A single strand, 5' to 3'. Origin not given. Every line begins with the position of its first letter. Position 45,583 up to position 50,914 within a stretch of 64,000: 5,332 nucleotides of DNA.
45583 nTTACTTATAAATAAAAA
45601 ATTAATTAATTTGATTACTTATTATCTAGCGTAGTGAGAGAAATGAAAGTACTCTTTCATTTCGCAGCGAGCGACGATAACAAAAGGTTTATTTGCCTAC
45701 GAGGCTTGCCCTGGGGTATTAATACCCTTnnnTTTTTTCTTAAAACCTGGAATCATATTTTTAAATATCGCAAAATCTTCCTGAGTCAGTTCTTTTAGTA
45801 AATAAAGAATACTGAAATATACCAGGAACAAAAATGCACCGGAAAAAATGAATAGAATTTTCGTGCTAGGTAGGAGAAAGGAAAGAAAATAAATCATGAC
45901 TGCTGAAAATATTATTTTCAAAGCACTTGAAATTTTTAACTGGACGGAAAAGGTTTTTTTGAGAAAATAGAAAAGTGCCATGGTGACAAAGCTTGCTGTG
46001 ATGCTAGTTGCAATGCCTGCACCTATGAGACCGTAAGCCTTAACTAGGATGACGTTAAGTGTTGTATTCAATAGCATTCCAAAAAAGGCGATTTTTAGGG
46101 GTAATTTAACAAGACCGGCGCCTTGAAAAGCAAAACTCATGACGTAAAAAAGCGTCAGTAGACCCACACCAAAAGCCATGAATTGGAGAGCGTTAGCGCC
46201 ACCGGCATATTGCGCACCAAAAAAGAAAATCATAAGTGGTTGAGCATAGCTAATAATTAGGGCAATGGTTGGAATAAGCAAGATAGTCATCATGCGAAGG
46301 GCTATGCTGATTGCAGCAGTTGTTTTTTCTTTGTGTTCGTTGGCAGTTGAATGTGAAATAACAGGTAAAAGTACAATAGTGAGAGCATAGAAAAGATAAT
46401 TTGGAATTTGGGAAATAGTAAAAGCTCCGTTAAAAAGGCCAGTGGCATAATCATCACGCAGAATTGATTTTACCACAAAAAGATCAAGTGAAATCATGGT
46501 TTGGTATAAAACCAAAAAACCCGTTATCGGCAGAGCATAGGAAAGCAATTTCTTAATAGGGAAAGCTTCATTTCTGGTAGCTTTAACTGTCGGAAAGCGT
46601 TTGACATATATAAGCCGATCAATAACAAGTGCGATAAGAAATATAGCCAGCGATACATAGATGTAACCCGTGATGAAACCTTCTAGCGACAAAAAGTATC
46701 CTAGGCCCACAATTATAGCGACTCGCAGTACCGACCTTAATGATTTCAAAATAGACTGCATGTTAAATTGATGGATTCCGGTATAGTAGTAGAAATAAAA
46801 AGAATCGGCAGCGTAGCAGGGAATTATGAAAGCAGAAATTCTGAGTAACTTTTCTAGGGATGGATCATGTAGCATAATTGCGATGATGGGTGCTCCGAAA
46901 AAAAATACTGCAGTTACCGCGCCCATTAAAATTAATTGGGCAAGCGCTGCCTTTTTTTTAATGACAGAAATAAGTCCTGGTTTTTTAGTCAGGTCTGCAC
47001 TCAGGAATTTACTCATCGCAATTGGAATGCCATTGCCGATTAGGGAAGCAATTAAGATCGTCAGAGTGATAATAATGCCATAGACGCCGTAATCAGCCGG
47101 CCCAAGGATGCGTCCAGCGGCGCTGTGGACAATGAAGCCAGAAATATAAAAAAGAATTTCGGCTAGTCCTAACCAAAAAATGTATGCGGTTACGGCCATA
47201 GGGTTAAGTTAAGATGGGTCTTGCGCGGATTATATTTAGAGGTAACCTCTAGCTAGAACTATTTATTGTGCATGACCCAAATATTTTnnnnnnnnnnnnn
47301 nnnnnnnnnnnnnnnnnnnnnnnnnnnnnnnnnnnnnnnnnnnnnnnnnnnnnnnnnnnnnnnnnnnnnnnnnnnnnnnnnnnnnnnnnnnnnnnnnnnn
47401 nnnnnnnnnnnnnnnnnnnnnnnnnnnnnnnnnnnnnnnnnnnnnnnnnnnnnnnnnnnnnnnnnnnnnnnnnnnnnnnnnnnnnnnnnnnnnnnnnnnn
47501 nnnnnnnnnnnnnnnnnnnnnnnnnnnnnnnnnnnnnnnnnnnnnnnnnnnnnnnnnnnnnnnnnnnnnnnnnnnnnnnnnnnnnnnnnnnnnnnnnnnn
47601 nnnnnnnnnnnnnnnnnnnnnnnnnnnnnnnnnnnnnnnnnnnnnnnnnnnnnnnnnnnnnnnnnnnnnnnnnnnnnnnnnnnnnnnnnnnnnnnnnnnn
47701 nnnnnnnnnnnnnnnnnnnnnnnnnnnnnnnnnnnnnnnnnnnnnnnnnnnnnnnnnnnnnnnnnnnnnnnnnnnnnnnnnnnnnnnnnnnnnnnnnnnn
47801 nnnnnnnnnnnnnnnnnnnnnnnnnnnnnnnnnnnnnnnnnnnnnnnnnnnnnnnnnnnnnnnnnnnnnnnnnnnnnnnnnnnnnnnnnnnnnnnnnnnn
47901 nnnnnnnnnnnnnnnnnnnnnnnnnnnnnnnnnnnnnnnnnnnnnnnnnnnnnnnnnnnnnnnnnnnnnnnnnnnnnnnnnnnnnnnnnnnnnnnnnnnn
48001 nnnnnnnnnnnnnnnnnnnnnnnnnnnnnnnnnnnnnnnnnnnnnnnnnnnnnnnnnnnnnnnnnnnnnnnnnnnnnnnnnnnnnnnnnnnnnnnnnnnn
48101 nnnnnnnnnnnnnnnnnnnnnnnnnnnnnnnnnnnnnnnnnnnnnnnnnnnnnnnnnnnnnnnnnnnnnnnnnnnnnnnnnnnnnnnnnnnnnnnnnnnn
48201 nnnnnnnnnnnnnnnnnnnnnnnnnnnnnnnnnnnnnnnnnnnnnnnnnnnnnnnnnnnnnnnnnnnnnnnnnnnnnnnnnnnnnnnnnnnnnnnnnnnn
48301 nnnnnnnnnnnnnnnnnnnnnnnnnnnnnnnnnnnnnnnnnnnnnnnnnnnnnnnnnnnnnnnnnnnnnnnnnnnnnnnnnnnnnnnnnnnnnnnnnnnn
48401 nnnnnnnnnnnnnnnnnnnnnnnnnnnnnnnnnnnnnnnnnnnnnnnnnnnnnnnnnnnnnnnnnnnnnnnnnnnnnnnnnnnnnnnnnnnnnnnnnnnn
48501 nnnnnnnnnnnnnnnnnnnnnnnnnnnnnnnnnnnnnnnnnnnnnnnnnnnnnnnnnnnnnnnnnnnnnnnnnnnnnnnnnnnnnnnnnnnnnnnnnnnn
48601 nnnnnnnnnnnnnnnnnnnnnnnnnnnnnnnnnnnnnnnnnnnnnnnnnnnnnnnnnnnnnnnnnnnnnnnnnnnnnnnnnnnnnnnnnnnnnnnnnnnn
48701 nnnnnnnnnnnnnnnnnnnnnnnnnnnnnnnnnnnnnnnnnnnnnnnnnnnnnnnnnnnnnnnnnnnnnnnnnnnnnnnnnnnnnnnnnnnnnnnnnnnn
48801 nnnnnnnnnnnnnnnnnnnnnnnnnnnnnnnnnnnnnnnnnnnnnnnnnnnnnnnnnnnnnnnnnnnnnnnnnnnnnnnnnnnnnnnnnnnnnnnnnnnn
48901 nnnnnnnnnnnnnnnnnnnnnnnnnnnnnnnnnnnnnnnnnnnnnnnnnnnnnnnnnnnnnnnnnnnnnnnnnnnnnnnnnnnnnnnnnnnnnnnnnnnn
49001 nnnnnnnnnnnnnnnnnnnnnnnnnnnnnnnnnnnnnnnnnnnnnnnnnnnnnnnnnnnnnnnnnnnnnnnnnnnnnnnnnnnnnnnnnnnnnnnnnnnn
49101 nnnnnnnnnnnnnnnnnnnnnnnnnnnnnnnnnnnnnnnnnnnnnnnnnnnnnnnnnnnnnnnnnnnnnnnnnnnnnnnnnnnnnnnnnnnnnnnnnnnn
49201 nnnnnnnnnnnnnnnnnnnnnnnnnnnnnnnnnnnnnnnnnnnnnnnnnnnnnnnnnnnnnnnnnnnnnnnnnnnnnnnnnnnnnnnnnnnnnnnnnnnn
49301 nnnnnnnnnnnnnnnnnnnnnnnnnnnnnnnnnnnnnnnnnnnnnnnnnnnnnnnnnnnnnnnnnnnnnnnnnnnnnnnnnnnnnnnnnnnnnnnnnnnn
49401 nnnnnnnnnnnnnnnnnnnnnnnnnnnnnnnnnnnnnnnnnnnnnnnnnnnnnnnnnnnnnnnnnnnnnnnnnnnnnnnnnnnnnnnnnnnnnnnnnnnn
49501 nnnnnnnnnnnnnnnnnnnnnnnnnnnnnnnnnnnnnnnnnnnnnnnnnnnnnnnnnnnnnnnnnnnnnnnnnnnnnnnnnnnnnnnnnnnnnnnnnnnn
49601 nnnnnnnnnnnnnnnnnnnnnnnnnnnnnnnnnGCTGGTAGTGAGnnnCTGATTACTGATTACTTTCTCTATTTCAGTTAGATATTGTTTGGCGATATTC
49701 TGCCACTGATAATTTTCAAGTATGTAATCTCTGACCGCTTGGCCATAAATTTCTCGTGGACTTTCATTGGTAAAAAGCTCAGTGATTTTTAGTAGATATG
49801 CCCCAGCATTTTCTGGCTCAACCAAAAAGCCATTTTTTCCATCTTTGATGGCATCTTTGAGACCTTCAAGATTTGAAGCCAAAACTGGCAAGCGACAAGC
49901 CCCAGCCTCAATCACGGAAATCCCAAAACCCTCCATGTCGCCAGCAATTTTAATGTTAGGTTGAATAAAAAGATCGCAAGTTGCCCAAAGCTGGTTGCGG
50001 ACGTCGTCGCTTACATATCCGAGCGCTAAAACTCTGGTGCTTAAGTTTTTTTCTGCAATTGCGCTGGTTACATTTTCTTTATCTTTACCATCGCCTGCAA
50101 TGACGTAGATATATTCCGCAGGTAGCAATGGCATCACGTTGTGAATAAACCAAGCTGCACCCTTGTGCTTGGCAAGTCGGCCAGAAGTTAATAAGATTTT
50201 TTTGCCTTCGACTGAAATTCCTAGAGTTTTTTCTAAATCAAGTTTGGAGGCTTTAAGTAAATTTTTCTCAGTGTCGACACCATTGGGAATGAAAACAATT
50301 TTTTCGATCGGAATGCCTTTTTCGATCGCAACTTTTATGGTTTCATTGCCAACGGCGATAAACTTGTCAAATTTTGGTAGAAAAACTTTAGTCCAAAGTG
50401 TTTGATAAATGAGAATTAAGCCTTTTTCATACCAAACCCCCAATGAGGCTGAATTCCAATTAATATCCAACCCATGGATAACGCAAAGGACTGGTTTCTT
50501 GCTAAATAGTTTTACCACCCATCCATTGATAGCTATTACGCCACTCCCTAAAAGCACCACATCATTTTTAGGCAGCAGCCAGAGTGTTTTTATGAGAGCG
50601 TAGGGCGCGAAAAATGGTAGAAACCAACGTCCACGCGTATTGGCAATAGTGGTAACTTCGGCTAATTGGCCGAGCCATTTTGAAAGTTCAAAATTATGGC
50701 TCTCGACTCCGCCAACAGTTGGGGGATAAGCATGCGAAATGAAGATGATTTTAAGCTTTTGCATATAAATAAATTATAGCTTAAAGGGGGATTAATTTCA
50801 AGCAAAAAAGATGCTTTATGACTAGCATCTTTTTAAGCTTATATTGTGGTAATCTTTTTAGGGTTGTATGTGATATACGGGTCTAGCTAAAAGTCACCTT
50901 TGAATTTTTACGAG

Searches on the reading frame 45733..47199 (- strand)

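Call 44: search_protein_families(library=pfam, proteins=[window:45733-47199:-], max_evalue=0.0001)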
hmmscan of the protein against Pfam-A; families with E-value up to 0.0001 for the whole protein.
window:45733-47199:- (489 aa): 4 families
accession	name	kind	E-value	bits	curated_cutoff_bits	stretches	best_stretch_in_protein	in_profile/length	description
PF01943.22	Polysacc_synt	-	4.5e-20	72.7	28.2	1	7-283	5-272/274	Polysaccharide biosynthesis protein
PF13440.11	Polysacc_synt_3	-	8.2e-16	58.5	23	1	30-332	4-289/293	Polysaccharide biosynthesis protein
PF03023.19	MurJ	-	3.6e-10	39.5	27.4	1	91-451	66-432/451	Lipid II flippase MurJ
PF01554.23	MatE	-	8.3e-08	32.5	24.9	1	229-384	6-161/161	MatE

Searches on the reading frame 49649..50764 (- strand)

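Call 44: search_protein_families(library=pfam, proteins=[window:49649-50764:-], max_evalue=0.0001)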
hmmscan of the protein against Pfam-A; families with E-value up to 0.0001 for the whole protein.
window:49649-50764:- (372 aa): 3 families
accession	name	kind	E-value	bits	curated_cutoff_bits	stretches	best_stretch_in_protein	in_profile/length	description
PF00534.26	Glycos_transf_1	-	1e-32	113.5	26.4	1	186-345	13-170/172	Glycosyl transferases group 1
PF13692.12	Glyco_trans_1_4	-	1.3e-27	97.2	27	1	189-333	2-142/142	Glycosyl transferases group 1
PF13439.12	Glyco_transf_4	-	3.7e-12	47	28.5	1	18-167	2-170/170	Glycosyltransferase Family 4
